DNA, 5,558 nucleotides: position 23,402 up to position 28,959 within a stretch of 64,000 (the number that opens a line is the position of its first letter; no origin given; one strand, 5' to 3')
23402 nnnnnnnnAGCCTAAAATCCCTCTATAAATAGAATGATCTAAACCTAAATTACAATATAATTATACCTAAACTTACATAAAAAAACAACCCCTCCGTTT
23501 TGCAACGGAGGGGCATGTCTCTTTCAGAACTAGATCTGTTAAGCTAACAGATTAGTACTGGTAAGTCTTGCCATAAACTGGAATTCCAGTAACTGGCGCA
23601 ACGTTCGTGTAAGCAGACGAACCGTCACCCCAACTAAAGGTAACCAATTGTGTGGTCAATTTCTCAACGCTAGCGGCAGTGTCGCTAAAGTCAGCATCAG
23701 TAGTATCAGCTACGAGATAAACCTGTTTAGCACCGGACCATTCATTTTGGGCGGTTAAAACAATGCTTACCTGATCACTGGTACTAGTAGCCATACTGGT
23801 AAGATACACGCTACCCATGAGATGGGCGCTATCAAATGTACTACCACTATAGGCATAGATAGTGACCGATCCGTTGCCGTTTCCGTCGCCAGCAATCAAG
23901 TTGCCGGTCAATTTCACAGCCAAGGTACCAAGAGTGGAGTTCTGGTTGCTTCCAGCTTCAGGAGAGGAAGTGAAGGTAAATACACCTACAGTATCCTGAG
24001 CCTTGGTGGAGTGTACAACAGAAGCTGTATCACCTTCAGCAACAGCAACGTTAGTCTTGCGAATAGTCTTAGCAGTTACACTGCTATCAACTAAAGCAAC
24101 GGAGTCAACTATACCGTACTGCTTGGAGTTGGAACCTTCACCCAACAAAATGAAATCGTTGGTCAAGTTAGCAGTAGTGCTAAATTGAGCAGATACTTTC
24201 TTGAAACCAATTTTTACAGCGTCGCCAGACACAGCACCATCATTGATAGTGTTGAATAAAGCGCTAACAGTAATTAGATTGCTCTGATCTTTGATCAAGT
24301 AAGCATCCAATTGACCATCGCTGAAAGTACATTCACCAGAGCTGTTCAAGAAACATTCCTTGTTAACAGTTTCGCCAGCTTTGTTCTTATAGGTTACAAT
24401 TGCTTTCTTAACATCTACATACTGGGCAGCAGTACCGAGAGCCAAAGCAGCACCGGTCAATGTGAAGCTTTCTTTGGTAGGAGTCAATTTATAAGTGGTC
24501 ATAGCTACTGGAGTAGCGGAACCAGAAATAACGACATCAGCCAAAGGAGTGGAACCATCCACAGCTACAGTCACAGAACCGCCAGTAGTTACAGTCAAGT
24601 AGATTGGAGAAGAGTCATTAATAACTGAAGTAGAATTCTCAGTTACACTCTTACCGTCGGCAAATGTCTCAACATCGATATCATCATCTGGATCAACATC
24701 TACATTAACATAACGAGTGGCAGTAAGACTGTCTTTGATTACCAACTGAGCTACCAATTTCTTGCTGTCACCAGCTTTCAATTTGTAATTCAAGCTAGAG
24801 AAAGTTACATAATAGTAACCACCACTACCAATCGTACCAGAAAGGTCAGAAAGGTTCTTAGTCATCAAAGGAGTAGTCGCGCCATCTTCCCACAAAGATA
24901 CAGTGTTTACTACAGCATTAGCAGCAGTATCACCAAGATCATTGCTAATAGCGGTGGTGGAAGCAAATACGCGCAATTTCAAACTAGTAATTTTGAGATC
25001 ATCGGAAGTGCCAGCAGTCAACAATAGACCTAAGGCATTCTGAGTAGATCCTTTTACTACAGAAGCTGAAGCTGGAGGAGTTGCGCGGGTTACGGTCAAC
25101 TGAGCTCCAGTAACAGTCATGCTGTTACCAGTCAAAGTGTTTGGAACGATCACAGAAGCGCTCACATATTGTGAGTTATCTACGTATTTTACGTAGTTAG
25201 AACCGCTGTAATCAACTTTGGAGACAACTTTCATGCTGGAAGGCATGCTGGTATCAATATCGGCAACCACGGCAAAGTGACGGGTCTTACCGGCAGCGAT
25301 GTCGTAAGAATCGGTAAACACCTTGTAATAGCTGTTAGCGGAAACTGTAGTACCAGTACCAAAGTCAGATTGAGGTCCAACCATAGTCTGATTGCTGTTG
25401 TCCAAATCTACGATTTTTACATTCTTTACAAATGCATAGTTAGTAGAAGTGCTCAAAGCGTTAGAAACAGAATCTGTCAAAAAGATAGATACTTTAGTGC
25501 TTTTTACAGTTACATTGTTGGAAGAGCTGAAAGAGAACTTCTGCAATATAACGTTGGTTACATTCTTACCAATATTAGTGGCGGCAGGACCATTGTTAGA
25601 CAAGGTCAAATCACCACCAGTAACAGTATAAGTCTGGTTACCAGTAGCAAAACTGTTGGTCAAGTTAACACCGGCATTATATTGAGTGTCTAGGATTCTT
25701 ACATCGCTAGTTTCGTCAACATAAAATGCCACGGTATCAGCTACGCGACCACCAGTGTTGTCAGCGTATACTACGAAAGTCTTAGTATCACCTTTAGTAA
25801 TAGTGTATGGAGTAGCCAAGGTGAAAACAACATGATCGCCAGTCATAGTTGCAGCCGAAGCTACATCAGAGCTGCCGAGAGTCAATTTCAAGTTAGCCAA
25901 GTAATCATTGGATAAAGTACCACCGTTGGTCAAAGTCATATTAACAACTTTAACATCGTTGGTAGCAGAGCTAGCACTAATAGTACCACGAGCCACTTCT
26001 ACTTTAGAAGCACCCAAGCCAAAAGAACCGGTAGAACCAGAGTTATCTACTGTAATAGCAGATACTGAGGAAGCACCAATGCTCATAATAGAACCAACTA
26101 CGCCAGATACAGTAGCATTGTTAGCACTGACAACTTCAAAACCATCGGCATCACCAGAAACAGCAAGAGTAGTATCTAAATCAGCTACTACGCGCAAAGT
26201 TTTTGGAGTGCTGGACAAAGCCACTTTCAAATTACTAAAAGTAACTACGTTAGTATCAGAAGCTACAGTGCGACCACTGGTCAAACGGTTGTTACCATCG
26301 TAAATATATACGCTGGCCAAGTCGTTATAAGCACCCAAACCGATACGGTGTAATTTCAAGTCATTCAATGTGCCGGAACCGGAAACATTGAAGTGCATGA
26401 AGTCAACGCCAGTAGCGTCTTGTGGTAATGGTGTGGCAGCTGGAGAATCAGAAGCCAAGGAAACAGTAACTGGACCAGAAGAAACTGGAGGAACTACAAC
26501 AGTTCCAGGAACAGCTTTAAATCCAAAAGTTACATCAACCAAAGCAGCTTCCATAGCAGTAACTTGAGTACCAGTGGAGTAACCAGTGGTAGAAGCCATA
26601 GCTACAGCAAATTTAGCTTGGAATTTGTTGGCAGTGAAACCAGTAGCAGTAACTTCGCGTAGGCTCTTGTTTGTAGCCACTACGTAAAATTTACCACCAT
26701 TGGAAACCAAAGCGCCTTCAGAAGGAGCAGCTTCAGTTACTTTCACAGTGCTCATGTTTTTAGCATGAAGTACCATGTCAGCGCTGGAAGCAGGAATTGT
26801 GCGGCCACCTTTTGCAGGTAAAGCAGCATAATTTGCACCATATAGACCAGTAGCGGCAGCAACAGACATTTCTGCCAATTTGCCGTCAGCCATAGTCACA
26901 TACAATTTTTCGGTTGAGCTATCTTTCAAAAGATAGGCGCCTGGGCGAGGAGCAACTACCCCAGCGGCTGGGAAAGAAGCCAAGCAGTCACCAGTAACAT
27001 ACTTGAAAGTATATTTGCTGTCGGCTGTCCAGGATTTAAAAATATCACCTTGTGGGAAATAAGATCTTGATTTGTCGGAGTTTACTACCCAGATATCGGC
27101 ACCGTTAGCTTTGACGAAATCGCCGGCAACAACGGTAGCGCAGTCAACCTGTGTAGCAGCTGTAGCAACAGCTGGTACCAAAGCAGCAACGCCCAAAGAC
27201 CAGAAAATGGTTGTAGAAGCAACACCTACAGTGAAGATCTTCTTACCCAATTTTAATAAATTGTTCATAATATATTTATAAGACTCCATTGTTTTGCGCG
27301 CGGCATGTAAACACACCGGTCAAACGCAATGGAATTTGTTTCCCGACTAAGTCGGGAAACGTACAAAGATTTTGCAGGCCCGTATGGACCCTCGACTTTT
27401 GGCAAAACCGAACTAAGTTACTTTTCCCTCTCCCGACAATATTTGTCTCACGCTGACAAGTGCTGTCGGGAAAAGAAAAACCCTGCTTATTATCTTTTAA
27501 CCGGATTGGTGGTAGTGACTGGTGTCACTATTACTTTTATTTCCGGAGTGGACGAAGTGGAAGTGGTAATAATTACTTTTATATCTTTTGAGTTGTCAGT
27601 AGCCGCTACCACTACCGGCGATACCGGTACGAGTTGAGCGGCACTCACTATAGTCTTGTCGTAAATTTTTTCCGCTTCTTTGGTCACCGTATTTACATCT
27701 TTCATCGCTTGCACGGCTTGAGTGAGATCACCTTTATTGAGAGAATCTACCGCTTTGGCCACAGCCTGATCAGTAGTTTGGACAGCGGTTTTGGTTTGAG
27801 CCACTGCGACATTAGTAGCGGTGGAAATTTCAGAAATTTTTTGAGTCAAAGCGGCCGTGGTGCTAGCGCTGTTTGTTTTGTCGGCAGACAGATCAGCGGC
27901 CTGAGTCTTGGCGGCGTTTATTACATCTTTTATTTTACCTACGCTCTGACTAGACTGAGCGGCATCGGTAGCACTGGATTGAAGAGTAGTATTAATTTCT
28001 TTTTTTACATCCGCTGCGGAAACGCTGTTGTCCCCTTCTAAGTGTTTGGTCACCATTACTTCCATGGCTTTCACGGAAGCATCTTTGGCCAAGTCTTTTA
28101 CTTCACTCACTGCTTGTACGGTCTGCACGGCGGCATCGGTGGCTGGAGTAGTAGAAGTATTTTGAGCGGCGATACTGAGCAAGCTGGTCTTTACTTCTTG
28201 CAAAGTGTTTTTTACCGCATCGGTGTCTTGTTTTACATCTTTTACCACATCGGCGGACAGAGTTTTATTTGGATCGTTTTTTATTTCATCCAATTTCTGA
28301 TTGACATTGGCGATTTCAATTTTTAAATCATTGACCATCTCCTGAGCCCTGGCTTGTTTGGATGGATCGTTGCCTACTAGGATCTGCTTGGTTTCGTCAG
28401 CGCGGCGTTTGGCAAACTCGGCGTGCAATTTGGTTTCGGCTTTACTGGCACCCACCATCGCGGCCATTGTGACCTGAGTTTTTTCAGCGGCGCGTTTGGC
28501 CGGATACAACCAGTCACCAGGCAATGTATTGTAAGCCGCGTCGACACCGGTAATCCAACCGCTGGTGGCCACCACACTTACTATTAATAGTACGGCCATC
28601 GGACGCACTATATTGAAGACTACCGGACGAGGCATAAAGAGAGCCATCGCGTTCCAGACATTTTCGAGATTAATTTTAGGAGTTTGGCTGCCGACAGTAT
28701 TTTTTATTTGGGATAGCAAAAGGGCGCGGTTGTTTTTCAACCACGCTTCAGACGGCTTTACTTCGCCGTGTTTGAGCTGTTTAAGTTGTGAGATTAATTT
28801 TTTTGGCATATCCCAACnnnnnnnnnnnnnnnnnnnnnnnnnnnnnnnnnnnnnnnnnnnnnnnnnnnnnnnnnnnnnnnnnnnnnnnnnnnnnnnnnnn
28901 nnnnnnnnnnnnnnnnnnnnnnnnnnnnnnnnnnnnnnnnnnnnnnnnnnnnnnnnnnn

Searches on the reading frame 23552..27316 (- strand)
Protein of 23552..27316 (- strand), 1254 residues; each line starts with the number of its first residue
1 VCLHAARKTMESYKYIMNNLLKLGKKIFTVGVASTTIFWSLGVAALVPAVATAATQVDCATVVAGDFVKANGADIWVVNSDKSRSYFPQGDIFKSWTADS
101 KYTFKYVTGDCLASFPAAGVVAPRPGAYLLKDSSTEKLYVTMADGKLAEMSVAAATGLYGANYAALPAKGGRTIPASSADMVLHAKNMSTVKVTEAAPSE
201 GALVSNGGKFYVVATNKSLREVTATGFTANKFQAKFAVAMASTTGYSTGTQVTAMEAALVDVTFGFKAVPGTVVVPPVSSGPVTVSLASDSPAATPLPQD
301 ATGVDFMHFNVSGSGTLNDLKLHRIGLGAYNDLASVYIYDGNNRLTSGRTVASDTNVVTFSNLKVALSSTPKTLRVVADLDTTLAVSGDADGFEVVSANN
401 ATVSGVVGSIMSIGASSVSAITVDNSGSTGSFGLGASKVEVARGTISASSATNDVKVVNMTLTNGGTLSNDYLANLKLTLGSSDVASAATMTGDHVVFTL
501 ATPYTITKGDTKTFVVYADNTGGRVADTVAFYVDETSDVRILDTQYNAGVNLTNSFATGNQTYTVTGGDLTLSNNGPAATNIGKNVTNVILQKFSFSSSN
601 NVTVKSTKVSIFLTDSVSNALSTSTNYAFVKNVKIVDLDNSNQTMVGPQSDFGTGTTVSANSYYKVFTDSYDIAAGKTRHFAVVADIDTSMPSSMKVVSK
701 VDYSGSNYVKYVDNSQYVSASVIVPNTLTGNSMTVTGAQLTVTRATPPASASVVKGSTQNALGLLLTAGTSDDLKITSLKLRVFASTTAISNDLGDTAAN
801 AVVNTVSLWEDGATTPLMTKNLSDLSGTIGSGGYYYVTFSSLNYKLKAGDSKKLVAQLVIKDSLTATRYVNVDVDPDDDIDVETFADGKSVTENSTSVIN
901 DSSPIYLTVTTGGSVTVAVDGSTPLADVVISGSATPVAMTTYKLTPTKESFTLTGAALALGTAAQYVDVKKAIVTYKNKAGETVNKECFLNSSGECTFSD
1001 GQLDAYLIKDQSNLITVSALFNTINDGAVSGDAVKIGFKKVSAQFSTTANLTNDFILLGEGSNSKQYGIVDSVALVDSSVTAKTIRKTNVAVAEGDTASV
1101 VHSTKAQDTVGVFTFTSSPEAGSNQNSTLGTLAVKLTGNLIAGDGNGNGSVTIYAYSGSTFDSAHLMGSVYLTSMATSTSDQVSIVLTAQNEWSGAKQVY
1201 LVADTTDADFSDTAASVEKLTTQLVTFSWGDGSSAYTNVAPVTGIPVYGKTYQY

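Call 4: search_protein_families(library=pfam, proteins=[window:23552-27316:-], max_evalue=0.1)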
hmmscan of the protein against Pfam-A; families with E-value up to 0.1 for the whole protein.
window:23552-27316:- (1254 aa): 0 families

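Call 11: search_protein_families(library=ncbifam, proteins=[window:23552-27316:-], max_evalue=0.001)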
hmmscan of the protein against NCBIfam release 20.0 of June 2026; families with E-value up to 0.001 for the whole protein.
window:23552-27316:- (1254 aa): 0 families

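Call 24: find_homologous_proteins(query=window:23552-27268:-, max_evalue=0.00001)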
Query window:23552-27268:- (1238 aa): 61 proteins with E <= 0.00001 among 8000 candidates.
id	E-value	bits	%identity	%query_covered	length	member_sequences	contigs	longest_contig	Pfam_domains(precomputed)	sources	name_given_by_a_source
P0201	0.0e+0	2606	100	100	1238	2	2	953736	-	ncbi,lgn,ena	-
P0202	0.0e+0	2161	82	100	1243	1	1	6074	-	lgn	-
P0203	0.0e+0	2157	82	100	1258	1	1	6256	-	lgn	-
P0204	0.0e+0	2100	80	100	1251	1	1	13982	-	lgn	-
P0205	0.0e+0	2088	81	100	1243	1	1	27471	-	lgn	-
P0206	0.0e+0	1861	73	100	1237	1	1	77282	-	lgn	-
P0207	0.0e+0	1850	72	100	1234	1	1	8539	-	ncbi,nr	ncbi:MAG: hypothetical protein NT034_03515 [Candidatus Magasanikbacteria bacterium]|nr:hypothetical 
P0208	0.0e+0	1849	72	100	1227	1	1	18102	-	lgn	-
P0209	0.0e+0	1783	69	100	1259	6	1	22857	-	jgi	-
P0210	0.0e+0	1763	70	100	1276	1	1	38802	-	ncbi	-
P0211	0.0e+0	1382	58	100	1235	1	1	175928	-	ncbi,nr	ncbi:hypothetical protein EPN28_03760 [Patescibacteria group bacterium]|nr:MAG: hypothetical protein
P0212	0.0e+0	1362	57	100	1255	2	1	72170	-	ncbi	-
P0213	0.0e+0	1347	56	100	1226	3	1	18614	-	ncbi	-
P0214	0.0e+0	1298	56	100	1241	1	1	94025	-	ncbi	-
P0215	0.0e+0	1294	56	100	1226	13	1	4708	-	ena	-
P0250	5.1e-48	182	30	64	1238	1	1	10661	-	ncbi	-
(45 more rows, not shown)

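Call 37: predict_structure(alignment_id=A2)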
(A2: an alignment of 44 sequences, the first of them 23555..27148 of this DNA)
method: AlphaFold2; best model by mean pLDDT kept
length: 1198 residues; sequences in the alignment: 44
mean_pLDDT: 86.8   pTM: 0.49
mean pLDDT of the five models: 86.8, 86.6, 85.8, 83.7, 83.7
residues with pLDDT >= 90: 567; 70-90: 559; 50-70: 57; < 50: 15
segments of 3 or more residues with pLDDT < 50: 212-224
pLDDT, mean of each block of 10 residues (from residue 1): 68 79 82 76 81 83 82 88 87 91 89 86 74 83 90 90 91 89 86 89 76 37 65 89 89 89 92 88 86 89 89 89 89 92 87 90 90 83 91 93 90 89 88 79 90 93 86 88 89 86 82 85 82 93 89 93 87 94 93 88 91 90 94 87 93 84 87 90 86 84 92 87 93 83 90 92 82 76 92 91 91 92 89 81 84 92 88 90 95 95 95 96 96 96 97 95 94 92 92 95 92 93 91 88 59 86 87 92 65 83 90 83 84 91 85 61 84 86 82 79
secondary structure, 60 per line:
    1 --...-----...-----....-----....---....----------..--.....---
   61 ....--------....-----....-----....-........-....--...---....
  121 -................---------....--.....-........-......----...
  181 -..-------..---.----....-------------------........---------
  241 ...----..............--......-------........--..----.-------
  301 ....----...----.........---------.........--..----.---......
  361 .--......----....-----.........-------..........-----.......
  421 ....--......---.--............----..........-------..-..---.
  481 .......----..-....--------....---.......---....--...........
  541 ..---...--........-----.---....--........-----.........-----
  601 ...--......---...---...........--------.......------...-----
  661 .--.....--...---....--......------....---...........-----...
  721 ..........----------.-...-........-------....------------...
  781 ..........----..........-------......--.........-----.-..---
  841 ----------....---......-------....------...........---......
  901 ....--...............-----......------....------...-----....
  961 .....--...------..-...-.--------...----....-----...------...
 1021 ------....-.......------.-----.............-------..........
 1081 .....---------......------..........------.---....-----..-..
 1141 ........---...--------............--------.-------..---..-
elements in order (helices of 4 or more, strands of 3 or more residues): E11-13 E19-22 E28-31 H35-38 H53-57 E61-64 E73-76 E82-85 E91-94 H96-103 H105-108 E117-120 H122-131 E132-137 E147-150 E153-157 E162-166 H168-173 H201-204 E224-231 E241-243 E248-261 E264-269 E277-284 E301-304 E309-311 E316-324 E334-342 E355-361 E364-369 E374-377 E383-391 E399-408 E417-424 E427-432 E439-450 E455-464 E483-487 E495-498 E507-510 E514-520 E524-527 E530-542 E546-548 E551-558 H568-571 E574-581 E587-595 E601-603 E606-611 E615-617 E621-631 E640-646 E653-655 E671-673 E677-680 E683-688 E695-698 E702-712 E718-730 E747-754 E762-765 E778-790 E795-804 E812-817 H820-823 E824-828 E851-854 E858-863 E871-874 E881-891 E895-904 H907-912 E913-921 E927-932 E939-942 E949-951 E957-965 E980-982 E993-995 E1000-1003 E1009-1011 E1018-1020 E1027-1030 E1032-1038 E1051-1063 E1071-1082 E1095-1100 E1110-1116 E1127-1130 E1139-1148 E1163-1174

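Call 39: fold_search(model_id=the predicted structure, library=pdb)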
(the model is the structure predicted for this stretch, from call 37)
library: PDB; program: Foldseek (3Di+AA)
matches with E <= 10: 1749; with E <= 0.001: 206
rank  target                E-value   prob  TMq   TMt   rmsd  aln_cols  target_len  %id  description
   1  9ijj_O                1.4e-18  1.00  0.15  0.15  36.1      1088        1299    9  In situ structure of the central apparatus in mouse sperm axoneme. (released 2025-06-04)
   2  9ijj_h                6.7e-17  1.00  0.14  0.12  46.0      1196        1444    8  In situ structure of the central apparatus in mouse sperm axoneme. (released 2025-06-04)
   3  9ijj_4I               9.2e-17  1.00  0.13  0.07  25.4      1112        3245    8  In situ structure of the central apparatus in mouse sperm axoneme. (released 2025-06-04)
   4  7som_D                3.7e-16  1.00  0.13  0.11  30.1      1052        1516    9  Ciliary C2 central pair apparatus isolated from Chlamydomonas reinhardtii (released 2022-04-13)
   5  8beg_B                2.7e-15  1.00  0.13  0.20  20.2       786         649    8  Structure of Ig-like domains from PrgB (released 2022-11-30)
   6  8beg_A                2.9e-15  1.00  0.12  0.17  20.1       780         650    8  Structure of Ig-like domains from PrgB (released 2022-11-30)
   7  9ijj_4J               3.5e-15  1.00  0.09  0.12  29.5      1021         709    7  In situ structure of the central apparatus in mouse sperm axoneme. (released 2025-06-04)
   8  8wa2_F                5.7e-14  1.00  0.14  0.13  30.5       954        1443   10  cryo-EM structure of native mastigonemes isolated from Chlamydomonas reinhardtii at 3.0 angstrom resolution (released 2024-04-10)
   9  3prx_A                1.6e-13  1.00  0.09  0.07  48.0      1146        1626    9  Structure of Complement C5 in Complex with CVF and SSL7 (released 2011-01-19)
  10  9u61_E                7.5e-13  1.00  0.09  0.07  48.7      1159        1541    8  CP/MBL pathways C3 convertase C4b2a and C3 complex (released 2026-01-14)
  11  7ptp_A                1.5e-12  1.00  0.16  0.20  20.6      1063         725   11  In-situ structure of pentameric S-layer protein (released 2021-12-15)
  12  8wa2_C                2.2e-12  1.00  0.19  0.16  18.8      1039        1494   11  cryo-EM structure of native mastigonemes isolated from Chlamydomonas reinhardtii at 3.0 angstrom resolution (released 2024-04-10)
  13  8t2v_A                3.7e-12  1.00  0.12  0.15  29.9       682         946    8  Cryo-EM Structures of Full-length Integrin alphaIIbbeta3 in Native Lipids (released 2023-07-26)
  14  7o7p_C                7.6e-12  1.00  0.09  0.09  49.6      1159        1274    8  (h-alpha2M)4 activated state (released 2022-04-13)
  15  8b0g_A                8.9e-12  1.00  0.10  0.10  54.0      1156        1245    9  2C9, C5b9-CD59 structure (released 2023-02-22)
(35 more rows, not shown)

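Call 73: find_encoding_contigs(protein=P0205, flank=9000, max_places=1)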
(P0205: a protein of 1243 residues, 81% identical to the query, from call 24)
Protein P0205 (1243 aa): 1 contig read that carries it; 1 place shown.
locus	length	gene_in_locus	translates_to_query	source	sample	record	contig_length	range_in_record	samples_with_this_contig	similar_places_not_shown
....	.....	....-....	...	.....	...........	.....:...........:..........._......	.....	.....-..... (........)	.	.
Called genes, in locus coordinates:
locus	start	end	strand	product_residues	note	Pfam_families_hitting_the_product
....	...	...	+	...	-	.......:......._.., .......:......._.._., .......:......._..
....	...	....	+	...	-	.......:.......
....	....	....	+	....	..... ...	-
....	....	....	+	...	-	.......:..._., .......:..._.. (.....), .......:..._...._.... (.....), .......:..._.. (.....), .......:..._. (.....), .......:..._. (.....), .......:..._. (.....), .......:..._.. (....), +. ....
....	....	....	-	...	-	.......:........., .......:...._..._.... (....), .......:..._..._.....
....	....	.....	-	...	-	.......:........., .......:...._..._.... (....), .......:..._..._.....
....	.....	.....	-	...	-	-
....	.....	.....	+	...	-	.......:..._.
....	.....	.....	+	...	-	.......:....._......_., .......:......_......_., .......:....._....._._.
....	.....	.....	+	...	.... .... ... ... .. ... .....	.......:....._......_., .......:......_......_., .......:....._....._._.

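Call 74: find_encoding_contigs(protein=P0210, flank=9000, max_places=1)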
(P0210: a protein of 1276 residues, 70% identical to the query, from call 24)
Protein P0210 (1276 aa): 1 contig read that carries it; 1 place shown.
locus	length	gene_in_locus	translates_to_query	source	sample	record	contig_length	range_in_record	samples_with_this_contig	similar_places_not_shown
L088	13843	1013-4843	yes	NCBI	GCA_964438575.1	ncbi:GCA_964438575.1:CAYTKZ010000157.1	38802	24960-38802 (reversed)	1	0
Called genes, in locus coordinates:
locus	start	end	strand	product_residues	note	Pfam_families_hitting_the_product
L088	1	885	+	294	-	?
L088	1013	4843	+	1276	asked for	-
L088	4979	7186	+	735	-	PF04932:Wzy_C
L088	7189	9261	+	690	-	PF04932:Wzy_C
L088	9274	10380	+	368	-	PF00534:Glycos_transf_1, PF13692:Glyco_trans_1_4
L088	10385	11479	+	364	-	PF00534:Glycos_transf_1, PF13692:Glyco_trans_1_4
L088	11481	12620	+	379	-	PF13439:Glyco_transf_4, PF00534:Glycos_transf_1, PF13692:Glyco_trans_1_4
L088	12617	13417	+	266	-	PF01522:Polysacc_deac_1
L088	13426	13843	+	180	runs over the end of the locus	-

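Call 75: find_encoding_contigs(protein=P0209, flank=9000, max_places=1)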
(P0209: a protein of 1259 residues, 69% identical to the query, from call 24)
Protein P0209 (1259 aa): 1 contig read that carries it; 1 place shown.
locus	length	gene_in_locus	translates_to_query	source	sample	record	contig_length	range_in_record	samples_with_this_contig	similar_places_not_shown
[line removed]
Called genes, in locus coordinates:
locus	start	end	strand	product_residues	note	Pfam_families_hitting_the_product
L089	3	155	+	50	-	?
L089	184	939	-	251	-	-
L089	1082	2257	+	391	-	PF01490:Aa_trans, PF03222:Trp_Tyr_perm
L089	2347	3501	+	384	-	PF00438:S-AdoMet_synt_N, PF02772:S-AdoMet_synt_M, PF02773:S-AdoMet_synt_C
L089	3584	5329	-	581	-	-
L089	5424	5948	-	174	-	PF12728:HTH_17 (weak)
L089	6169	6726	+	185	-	PF04542:Sigma70_r2, PF08281:Sigma70_r4_2, PF04545:Sigma70_r4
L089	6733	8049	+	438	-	PF18915:DUF5667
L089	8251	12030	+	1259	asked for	-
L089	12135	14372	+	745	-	PF04932:Wzy_C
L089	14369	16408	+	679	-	PF04932:Wzy_C, PF14559:TPR_19 (faint)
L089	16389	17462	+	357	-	PF01370:Epimerase, PF16363:GDP_Man_Dehyd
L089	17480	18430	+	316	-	PF01370:Epimerase, PF04321:RmlD_sub_bind (weak), PF16363:GDP_Man_Dehyd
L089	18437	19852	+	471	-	PF07021:MetW, PF13489:Methyltransf_23, PF13649:Methyltransf_25, PF13847:Methyltransf_31, PF08241:Methyltransf_11, PF08242:Methyltransf_12, PF00535:Glycos_transf_2, PF10111:Glyco_tranf_2_2, +2 more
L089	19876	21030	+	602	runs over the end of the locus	PF09419:PGP_phosphatase (weak), PF09852:DUF2079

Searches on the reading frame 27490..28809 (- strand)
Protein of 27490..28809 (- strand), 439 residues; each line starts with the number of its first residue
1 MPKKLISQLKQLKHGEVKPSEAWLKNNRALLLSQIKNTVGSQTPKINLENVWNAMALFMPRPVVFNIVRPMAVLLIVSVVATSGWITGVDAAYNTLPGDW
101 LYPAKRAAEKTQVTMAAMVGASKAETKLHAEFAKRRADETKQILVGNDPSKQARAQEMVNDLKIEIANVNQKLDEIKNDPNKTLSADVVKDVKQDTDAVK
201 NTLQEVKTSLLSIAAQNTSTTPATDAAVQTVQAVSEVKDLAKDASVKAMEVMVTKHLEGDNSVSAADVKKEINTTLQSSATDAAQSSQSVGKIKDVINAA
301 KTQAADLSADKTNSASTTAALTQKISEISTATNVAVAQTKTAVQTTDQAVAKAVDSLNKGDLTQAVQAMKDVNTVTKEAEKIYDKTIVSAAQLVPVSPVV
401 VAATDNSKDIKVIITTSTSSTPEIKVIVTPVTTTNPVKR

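Call 9: search_protein_families(library=pfam, proteins=[window:27490-28809:-], max_evalue=0.001)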
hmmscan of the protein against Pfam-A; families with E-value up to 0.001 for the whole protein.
window:27490-28809:- (439 aa): 1 family
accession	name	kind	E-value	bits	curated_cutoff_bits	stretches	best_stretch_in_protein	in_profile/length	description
PF18915.5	DUF5667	-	2.3e-07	31.6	27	1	95-206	2-96/99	Domain of unknown function (DUF5667)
